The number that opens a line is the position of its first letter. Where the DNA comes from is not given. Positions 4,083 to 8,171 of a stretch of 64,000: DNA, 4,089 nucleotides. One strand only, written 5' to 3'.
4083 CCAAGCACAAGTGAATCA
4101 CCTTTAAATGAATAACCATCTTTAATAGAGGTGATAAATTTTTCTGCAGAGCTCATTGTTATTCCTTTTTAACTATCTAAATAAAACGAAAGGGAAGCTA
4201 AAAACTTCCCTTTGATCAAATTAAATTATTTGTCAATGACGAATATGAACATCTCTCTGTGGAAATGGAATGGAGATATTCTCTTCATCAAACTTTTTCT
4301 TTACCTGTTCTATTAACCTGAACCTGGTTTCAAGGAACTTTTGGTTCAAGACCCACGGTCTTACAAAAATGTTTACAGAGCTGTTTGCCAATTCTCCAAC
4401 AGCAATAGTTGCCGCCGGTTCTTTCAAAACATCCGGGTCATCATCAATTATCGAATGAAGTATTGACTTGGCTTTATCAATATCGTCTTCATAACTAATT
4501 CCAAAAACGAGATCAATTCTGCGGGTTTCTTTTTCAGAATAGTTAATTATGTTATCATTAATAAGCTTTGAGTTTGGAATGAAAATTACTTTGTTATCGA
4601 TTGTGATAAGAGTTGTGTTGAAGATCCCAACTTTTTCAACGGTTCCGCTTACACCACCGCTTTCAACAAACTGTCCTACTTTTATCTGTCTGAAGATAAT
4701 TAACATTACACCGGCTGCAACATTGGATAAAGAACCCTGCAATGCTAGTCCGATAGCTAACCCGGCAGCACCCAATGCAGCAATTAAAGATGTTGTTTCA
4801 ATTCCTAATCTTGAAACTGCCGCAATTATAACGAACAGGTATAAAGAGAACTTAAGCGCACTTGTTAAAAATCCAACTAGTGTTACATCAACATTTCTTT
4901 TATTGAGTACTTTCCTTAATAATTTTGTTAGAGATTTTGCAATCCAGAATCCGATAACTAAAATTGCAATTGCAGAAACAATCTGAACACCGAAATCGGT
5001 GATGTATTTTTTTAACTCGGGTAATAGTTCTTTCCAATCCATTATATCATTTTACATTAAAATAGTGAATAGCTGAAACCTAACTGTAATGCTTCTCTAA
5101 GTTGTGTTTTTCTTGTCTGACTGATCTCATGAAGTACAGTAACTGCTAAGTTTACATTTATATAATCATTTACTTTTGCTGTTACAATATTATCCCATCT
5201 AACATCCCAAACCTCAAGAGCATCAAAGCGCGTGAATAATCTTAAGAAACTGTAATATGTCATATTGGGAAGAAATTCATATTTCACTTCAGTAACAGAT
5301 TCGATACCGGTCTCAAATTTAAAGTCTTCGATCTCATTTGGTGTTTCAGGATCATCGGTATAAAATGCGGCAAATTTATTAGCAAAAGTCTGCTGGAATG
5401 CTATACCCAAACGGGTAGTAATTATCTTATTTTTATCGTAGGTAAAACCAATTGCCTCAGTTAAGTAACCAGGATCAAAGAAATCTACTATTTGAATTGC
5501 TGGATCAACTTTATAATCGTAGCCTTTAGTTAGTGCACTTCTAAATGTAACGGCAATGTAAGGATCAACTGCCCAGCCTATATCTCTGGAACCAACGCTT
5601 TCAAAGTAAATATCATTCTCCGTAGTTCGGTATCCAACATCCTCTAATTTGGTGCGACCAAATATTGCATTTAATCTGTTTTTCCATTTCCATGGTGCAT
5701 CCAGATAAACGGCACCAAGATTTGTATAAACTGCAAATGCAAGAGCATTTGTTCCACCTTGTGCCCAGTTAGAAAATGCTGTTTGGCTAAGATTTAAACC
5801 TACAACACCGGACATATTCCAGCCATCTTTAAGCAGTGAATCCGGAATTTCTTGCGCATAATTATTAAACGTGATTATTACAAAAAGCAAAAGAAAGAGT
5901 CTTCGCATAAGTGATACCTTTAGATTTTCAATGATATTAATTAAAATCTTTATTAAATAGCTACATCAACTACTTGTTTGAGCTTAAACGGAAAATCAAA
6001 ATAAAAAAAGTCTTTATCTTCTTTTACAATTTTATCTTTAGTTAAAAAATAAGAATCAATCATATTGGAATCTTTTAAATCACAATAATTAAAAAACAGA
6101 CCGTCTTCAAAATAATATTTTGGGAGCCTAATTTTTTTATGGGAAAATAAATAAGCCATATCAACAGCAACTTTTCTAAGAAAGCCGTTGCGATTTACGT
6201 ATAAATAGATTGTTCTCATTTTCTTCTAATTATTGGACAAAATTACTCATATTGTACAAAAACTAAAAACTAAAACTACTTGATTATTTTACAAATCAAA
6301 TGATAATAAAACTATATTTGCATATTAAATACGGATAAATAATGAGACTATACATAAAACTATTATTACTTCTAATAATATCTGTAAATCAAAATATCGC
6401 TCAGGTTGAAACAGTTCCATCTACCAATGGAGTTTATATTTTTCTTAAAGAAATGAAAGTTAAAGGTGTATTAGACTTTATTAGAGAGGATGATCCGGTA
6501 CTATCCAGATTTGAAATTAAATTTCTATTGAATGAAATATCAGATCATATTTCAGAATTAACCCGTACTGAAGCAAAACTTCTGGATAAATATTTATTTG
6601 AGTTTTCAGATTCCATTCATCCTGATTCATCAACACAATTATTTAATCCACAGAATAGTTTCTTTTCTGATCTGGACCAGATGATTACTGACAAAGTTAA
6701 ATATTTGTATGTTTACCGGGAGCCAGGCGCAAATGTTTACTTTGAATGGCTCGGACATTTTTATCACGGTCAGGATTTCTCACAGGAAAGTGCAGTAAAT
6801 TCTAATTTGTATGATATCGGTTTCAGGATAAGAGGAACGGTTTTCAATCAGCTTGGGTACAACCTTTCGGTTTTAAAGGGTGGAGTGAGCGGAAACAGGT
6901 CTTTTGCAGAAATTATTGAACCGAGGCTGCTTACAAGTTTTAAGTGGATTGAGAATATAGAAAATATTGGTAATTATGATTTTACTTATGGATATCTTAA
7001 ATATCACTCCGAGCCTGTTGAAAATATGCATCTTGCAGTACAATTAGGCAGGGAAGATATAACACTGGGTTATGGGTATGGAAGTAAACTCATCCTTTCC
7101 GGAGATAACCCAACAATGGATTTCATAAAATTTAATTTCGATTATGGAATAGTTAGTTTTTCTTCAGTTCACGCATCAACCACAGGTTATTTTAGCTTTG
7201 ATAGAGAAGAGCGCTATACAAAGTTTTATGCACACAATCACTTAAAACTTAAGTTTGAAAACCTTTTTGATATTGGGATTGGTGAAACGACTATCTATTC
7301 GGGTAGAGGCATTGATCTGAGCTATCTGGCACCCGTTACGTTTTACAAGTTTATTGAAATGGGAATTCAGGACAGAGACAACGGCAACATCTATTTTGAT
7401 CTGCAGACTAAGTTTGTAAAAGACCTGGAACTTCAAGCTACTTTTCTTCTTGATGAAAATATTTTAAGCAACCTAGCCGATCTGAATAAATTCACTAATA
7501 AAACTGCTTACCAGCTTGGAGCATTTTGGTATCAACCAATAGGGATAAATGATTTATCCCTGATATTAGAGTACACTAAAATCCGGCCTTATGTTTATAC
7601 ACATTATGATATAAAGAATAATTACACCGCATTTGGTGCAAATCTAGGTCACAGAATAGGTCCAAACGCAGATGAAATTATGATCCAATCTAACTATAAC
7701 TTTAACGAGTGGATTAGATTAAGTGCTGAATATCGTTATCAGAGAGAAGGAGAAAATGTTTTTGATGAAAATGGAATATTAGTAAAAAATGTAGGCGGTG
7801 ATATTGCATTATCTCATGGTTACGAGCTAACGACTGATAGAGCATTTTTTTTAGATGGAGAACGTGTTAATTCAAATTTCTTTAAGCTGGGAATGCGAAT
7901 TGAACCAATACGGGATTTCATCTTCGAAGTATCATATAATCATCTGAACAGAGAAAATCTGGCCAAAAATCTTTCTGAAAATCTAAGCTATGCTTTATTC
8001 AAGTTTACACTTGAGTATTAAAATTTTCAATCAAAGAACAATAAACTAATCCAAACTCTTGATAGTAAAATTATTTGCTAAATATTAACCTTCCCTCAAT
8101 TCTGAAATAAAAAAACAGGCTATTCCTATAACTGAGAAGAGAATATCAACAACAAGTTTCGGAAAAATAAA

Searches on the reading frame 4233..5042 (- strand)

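Call 34: search_protein_families(library=pfam, proteins=[window:4233-5042:-], max_evalue=0.001)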
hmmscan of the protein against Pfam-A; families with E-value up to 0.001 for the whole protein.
window:4233-5042:- (269 aa): 4 families
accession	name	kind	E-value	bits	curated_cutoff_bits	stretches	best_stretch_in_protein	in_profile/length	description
PF00924.24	MS_channel_2nd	-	9.4e-20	70.9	20.2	1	104-169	2-67/68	Mechanosensitive ion channel, beta-domain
PF21082.3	MS_channel_3rd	-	1.4e-14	54.7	21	1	176-258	1-88/88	Mechanosensitive ion channel MscS, C-terminal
PF05552.17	MS_channel_1st_1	-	1.4e-11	44.5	22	1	13-53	9-49/50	Mechanosensitive ion channel, conserved TM helix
PF21088.3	MS_channel_1st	-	4.3e-08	33.4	23.1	1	63-102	3-42/42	Mechanosensitive ion channel, transmembrane helices 2/3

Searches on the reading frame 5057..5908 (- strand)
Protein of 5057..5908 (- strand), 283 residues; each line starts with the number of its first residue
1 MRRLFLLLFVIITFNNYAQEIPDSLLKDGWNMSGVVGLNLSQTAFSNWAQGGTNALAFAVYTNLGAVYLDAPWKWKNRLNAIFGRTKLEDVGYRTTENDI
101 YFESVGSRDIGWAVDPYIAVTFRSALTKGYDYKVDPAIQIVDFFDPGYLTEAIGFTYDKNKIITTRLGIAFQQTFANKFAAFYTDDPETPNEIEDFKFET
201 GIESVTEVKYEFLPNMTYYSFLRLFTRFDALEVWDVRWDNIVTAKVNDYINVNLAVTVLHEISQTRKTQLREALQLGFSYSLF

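Call 34: search_protein_families(library=pfam, proteins=[window:5057-5908:-], max_evalue=0.001)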
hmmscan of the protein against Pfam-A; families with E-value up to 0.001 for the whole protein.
window:5057-5908:- (283 aa): 1 family
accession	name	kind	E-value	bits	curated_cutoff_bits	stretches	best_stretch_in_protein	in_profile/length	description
PF11276.14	DUF3078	-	3.6e-19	69.4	25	1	40-130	1-92/92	Protein of unknown function (DUF3078)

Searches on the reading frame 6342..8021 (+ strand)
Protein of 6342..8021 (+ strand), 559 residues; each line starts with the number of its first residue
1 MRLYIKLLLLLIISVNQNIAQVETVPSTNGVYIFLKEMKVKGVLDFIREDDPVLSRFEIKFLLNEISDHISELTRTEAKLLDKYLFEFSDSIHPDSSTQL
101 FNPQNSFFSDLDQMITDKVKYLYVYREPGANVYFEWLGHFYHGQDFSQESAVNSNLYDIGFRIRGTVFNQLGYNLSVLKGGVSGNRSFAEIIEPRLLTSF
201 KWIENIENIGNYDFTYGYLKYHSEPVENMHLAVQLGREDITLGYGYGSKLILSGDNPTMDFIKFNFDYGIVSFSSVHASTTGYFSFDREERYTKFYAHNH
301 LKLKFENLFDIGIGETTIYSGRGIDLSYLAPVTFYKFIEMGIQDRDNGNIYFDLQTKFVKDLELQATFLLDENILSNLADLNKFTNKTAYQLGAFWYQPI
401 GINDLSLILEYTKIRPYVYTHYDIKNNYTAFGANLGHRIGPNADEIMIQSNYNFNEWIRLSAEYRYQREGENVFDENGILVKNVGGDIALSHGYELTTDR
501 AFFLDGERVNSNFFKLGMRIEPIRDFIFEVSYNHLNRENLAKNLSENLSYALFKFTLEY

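Call 34: search_protein_families(library=pfam, proteins=[window:6342-8021:+], max_evalue=0.001)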
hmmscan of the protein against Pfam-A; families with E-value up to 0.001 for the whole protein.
window:6342-8021:+ (559 aa): 1 family
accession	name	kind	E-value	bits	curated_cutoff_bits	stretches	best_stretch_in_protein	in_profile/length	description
PF14052.12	Caps_assemb_Wzi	-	7.1e-11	42.2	30.1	1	161-471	63-340/392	Capsule assembly protein Wzi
